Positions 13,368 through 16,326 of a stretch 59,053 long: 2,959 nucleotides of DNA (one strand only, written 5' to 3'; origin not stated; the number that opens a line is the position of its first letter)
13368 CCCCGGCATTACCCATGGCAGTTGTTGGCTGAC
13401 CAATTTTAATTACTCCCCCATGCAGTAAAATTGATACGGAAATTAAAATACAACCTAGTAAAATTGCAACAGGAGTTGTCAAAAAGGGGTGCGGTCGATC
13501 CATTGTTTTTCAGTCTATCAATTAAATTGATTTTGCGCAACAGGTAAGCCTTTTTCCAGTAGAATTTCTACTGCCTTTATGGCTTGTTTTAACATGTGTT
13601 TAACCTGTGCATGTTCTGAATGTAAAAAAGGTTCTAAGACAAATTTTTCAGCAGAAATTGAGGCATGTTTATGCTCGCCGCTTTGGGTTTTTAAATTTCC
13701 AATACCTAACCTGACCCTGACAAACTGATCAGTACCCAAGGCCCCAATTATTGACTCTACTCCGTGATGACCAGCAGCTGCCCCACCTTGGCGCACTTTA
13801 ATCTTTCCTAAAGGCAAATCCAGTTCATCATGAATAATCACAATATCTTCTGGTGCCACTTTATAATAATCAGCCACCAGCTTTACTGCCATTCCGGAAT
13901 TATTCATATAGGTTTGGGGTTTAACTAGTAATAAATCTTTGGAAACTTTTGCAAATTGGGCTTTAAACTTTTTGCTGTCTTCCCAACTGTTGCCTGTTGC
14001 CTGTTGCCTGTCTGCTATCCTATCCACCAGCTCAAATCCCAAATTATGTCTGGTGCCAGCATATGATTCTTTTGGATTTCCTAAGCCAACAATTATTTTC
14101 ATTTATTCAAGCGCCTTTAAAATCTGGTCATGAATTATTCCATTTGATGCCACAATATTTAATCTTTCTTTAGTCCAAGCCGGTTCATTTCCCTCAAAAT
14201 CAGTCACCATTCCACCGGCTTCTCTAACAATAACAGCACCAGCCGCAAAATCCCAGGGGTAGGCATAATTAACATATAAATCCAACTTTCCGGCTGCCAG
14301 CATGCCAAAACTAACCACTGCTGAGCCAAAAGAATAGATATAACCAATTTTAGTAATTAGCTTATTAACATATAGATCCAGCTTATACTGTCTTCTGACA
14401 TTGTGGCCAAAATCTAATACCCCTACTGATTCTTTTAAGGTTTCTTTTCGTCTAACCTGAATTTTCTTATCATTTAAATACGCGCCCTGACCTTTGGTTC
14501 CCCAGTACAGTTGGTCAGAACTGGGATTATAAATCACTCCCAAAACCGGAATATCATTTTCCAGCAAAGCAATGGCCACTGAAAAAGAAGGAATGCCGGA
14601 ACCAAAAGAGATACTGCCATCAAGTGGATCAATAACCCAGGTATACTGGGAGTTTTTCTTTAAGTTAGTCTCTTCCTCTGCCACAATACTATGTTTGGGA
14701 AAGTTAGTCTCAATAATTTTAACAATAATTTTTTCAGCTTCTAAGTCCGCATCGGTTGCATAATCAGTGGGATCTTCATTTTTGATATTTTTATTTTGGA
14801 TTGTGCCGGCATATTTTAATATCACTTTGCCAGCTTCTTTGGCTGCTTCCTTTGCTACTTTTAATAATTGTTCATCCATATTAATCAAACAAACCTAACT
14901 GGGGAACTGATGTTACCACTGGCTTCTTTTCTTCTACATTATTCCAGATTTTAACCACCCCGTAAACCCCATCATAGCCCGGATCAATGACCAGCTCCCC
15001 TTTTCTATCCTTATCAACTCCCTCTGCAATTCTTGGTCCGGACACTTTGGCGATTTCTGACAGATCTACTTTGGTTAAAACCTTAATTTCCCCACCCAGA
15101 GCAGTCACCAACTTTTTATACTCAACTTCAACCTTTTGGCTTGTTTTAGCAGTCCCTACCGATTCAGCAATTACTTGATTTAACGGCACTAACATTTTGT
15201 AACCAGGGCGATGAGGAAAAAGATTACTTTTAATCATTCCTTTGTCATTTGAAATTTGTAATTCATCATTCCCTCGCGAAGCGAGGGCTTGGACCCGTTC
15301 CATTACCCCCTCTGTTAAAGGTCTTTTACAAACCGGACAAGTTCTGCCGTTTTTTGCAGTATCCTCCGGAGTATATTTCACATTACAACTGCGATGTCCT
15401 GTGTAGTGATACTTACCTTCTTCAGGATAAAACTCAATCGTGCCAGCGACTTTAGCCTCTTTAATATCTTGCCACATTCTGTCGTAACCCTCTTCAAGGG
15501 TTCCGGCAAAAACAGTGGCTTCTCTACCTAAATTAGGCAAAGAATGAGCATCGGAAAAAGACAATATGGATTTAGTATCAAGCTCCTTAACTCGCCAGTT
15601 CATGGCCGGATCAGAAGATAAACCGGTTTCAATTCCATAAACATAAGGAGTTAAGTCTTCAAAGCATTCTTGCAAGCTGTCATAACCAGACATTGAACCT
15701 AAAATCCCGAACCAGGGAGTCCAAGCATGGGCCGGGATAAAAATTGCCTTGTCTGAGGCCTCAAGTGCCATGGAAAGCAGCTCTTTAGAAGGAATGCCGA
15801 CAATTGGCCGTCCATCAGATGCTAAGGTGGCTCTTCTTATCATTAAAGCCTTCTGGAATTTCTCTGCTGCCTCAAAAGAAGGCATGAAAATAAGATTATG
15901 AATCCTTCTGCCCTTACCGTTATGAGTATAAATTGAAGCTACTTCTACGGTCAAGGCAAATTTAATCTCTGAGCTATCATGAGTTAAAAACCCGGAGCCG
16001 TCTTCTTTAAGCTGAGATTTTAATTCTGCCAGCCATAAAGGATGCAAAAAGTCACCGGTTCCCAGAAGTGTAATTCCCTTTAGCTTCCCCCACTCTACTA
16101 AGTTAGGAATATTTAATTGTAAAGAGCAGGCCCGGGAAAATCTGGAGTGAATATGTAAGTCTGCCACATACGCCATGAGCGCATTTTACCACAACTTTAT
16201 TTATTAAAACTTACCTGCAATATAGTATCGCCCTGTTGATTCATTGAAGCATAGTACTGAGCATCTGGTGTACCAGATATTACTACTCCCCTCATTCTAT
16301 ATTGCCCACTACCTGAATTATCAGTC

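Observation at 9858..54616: The same GC-rich heptanucleotide tract (CCTGTTG)n is embedded in-frame in at least eight unrelated, mostly essential genes with a constant DNA polarity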

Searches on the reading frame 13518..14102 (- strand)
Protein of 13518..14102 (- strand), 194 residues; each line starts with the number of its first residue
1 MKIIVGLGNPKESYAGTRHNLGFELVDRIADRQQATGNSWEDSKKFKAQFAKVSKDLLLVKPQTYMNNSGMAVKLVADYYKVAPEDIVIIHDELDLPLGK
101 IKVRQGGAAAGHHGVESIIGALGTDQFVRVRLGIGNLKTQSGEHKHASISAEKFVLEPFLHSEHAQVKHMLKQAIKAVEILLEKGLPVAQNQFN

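Call 6: search_protein_families(library=pfam, proteins=[window:13518-14102:-])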
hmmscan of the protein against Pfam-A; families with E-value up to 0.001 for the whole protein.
window:13518-14102:- (194 aa): 1 family
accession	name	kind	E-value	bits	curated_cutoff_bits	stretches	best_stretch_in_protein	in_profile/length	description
PF01195.25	Pept_tRNA_hydro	-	2.1e-59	200.9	27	1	3-194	1-183/183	Peptidyl-tRNA hydrolase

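Call 10: find_encoding_contigs(protein=window:13518-14102:-, flank=10000, max_places=10)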
Protein window:13518-14102:- (194 aa): 1 contig read that carries it; 1 place shown.
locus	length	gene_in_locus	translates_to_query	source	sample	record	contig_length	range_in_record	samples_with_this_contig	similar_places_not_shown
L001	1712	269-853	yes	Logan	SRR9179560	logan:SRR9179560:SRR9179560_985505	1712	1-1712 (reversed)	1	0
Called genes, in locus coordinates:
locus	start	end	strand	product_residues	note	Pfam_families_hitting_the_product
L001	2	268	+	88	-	?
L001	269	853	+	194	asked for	PF01195:Pept_tRNA_hydro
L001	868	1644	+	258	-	PF13098:Thioredoxin_2 (faint), PF13462:Thioredoxin_4, PF01323:DSBA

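Call 11: find_homologous_proteins(query=window:13518-14102:-, max_evalue=1e-20)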
Query window:13518-14102:- (194 aa): 7944 proteins with E <= 1e-20 among 8000 candidates; the best 120 are listed.
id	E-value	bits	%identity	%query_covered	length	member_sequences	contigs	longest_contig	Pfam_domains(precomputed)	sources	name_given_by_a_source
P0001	6.5e-122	422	100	100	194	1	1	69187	PF01195.26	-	-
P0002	4.6e-89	315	74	100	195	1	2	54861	PF01195.26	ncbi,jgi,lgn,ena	-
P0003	6.7e-89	314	73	100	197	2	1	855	PF01195.26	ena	-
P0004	5.0e-87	308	72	100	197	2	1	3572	PF01195.26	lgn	-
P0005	1.1e-86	307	74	100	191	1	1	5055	PF01195.26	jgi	-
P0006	4.3e-86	305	71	100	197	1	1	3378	PF01195.26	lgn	-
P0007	1.2e-85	304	72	100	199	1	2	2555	PF01195.26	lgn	-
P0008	7.6e-85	301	72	100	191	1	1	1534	PF01195.26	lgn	-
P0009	1.1e-84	301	68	100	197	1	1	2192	PF01195.26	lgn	-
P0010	1.5e-84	300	70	100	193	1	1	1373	PF01195.26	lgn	-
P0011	1.7e-84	300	71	100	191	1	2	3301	PF01195.26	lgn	-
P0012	2.6e-84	300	70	100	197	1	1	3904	PF01195.26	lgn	-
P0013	4.1e-84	299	70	100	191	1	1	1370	PF01195.26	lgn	-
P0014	7.1e-84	298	68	100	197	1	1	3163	PF01195.26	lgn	-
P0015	7.4e-84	298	68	100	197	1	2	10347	PF01195.26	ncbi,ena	-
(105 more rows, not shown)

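Call 15: find_related_loci(query=A1, collection=genome_contigs, flank=10000)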
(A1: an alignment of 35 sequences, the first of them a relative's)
Query A1 (194 aa) in genome_contigs; peptide patterns used: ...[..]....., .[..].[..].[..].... (x = any residue, [..] = any of these).
599 stretches matched a pattern (row limit reached: there are more); 50 encode a relative of the query (tblastn E <= 1e-3); 50 distinct loci.
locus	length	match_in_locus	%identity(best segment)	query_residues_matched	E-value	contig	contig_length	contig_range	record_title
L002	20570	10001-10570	68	3-193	1e-87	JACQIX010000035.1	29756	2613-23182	MAG: Candidatus Daviesbacteria bacterium isolate NC_groundwater_1136_Ag_S-0.1um_38_183 S_p1_S3_coassembly_k141_1895584,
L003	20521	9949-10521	67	1-194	6e-87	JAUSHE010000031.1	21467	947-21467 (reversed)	MAG: Candidatus Daviesbacteria bacterium isolate E14_metabat.bin.170_sub E14_k141_318891, whole genome shotgun sequence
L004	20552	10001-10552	72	1-185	5e-87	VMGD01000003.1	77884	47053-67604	MAG: Microgenomates group bacterium Gr01-1014_7 G01um10147_scaffold_96, whole genome shotgun sequence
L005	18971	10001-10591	67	1-194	1e-86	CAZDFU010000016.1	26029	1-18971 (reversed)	MAG TPA_asm: uncultured Gammaproteobacteria bacterium isolate binchicken_co251_985 genome assembly, contig: NODE_2560_le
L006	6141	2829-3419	65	1-194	2e-85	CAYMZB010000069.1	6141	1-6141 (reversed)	MAG TPA_asm: uncultured Gammaproteobacteria bacterium isolate binchicken_co203_489 genome assembly, contig: k141_3334655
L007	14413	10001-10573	65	1-194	8e-84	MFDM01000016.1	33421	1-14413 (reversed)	MAG: Candidatus Daviesbacteria bacterium RIFCSPLOWO2_01_FULL_39_12 rifcsplowo2_01_scaffold_2351, whole genome shotgun se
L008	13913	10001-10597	65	1-194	1e-82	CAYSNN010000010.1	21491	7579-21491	MAG TPA_asm: uncultured Gammaproteobacteria bacterium isolate binchicken_co251_42 genome assembly, contig: NODE_3359_len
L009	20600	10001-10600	62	1-194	9e-81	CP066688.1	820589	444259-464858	MAG: Candidatus Daviesbacteria bacterium isolate NC_groundwater_497_Ag_S-0.1um_39_22 chromosome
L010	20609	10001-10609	60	1-194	7e-80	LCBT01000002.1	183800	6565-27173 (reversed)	MAG: Candidatus Daviesbacteria bacterium GW2011_GWA1_41_61 UU73_C0002, whole genome shotgun sequence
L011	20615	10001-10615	62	1-194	9e-80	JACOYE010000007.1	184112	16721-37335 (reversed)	MAG: Candidatus Microgenomates bacterium isolate NC_groundwater_171_Ag_S-0.1um_39_14 S4_GD2017_2_S1_scaffold_24, whole g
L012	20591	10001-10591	58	1-194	9e-78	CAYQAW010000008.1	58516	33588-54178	MAG TPA_asm: uncultured Gammaproteobacteria bacterium isolate binchicken_co251_588 genome assembly, contig: NODE_749_len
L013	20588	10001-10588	62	1-194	1e-77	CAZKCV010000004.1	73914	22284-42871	MAG TPA_asm: uncultured Gammaproteobacteria bacterium isolate binchicken_co251_142 genome assembly, contig: NODE_514_len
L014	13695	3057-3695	55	1-194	2e-77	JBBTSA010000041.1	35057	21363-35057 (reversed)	MAG: Patescibacteria group bacterium isolate H51-bin048_1 H51_bin048_1_000000000041, whole genome shotgun sequence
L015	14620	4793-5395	58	1-194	5e-76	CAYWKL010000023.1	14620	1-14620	MAG TPA_asm: uncultured Gammaproteobacteria bacterium isolate binchicken_co38_1283 genome assembly, contig: NODE_8683_le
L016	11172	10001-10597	57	1-194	3e-74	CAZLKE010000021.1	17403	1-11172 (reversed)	MAG TPA_asm: uncultured Gammaproteobacteria bacterium isolate SRP050083_co1_414 genome assembly, contig: NODE_1334_lengt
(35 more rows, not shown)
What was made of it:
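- On Heptanucleotide tandem repeats (STRR / heptamer long SSR class): Homologs place the window in Candidatus Daviesbacteria (calls 11, 15).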

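Call 42: search_solved_structures(query=window:13518-14102:-, show_alignments=2, max_evalue=1e-20)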
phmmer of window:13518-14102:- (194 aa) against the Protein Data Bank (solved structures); distinct sequences matched with E-value up to 1e-20: 36.
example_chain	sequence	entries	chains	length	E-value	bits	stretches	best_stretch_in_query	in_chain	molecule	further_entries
2z2i_A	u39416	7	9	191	2.7e-41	144.6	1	3-192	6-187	Peptidyl-tRNA hydrolase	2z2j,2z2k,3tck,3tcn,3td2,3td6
7wt6_A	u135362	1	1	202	3.3e-41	144.3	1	3-192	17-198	Peptidyl-tRNA hydrolase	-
2jrc_A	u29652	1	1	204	3.5e-41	144.3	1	3-192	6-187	Peptidyl-tRNA hydrolase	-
7y52_A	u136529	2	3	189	4.4e-40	140.7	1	1-194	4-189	Peptidyl-tRNA hydrolase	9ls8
8iu6_A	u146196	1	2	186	3.9e-39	137.6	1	1-194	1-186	Peptidyl-tRNA hydrolase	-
2lgj_A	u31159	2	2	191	1.1e-38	136.2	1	3-192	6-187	Peptidyl-tRNA hydrolase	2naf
3kjz_A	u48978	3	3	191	1.9e-37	132.1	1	3-192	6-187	Peptidyl-tRNA hydrolase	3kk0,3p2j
4yly_A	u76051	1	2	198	3.2e-36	128.1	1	1-185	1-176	Peptidyl-tRNA hydrolase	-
3v2i_A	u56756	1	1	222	9.2e-36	126.6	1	2-178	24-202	Peptidyl-tRNA hydrolase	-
8axp_B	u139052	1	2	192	4.8e-35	124.3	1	2-136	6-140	Peptidyl-tRNA hydrolase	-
5zx8_A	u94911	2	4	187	1.1e-34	123.1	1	2-194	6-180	Peptidyl-tRNA hydrolase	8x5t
3nea_A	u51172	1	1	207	1.8e-33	119.1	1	2-137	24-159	Peptidyl-tRNA hydrolase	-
4qt4_A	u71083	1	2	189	2.1e-33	118.9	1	2-136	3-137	Peptidyl-tRNA hydrolase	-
8x5u_A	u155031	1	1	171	1.9e-32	115.8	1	2-179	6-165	Peptidyl-tRNA hydrolase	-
7brd_A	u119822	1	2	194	6.2e-32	114.1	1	2-192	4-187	Peptidyl-tRNA hydrolase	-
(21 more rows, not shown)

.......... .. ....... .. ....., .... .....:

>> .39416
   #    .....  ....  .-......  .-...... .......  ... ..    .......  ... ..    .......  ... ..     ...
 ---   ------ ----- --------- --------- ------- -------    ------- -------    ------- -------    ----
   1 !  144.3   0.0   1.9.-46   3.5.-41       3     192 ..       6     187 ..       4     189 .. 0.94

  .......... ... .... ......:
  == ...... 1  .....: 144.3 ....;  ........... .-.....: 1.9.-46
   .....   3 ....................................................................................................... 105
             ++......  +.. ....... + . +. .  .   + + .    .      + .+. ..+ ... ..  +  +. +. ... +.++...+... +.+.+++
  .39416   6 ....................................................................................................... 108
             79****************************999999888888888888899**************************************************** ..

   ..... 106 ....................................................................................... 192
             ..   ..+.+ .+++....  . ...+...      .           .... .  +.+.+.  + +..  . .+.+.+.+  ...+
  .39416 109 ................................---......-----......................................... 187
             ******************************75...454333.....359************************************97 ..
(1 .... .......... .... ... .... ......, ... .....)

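Call 86: predict_structure(alignment_id=A1)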
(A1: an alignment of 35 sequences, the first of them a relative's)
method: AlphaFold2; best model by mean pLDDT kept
length: 194 residues; sequences in the alignment: 35
mean_pLDDT: 83.7   pTM: 0.83
mean pLDDT of the five models: 83.7, 83.3, 81.8, 81.0, 78.3
residues with pLDDT >= 90: 94; 70-90: 69; 50-70: 28; < 50: 3
segments of 3 or more residues with pLDDT < 50: none
pLDDT, mean of each block of 10 residues (from residue 1): 90 70 91 67 87 89 83 91 94 88 76 81 92 74 54 79 91 95 94 90
secondary structure, 60 per line:
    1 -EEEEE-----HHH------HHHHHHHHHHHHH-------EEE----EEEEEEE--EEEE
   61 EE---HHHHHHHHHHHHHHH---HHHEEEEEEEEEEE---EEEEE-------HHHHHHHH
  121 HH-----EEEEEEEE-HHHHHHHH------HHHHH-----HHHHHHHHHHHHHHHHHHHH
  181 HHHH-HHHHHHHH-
elements in order: E2-6 H21-33 E41-43 E48-54 E57-62 H66-80 E87-97 E101-105 H113-122 E128-135 H137-144 H151-155 H161-184 H186-193
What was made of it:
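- The encoded peptides are hydrophilic and sit in loops: in the Pth model residues 31-39 are the end of a helix plus a loop, with pLDDT about 67 (call 86).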

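Call 92: find_encoding_contigs(protein=P0003, flank=10000, max_places=2)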
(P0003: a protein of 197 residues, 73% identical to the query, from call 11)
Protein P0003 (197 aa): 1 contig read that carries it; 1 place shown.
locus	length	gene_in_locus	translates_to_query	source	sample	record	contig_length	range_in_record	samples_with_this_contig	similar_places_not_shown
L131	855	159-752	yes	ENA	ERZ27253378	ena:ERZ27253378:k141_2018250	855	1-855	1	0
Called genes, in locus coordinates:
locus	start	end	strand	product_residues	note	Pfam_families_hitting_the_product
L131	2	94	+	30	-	?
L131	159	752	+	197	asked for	PF01195:Pept_tRNA_hydro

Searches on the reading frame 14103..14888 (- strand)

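Call 47: search_protein_families(library=pfam, proteins=[window:14103-14888:-], max_evalue=0.0001)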
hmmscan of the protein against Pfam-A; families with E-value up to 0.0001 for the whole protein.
window:14103-14888:- (261 aa): 1 family
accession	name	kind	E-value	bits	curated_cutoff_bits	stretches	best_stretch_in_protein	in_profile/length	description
PF00459.30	Inositol_P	-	2.3e-65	221.2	27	1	6-260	3-266/271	Inositol monophosphatase family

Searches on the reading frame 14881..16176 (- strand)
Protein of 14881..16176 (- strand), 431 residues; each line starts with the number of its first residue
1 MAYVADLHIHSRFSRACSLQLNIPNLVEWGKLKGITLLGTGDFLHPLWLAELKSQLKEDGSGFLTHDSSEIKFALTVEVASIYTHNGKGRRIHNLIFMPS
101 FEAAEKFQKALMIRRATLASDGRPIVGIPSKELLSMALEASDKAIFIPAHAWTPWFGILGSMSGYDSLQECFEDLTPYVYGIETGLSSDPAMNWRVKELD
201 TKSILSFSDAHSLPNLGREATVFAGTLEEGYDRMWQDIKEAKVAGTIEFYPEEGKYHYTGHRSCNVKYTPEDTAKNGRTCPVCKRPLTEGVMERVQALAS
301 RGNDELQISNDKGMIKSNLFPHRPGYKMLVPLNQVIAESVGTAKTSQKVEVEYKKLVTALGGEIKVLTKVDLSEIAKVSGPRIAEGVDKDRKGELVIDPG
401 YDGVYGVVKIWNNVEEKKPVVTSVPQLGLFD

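Call 22: search_protein_families(library=pfam, proteins=[window:14881-16176:-])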
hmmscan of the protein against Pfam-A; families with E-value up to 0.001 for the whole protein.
window:14881-16176:- (431 aa): 0 families
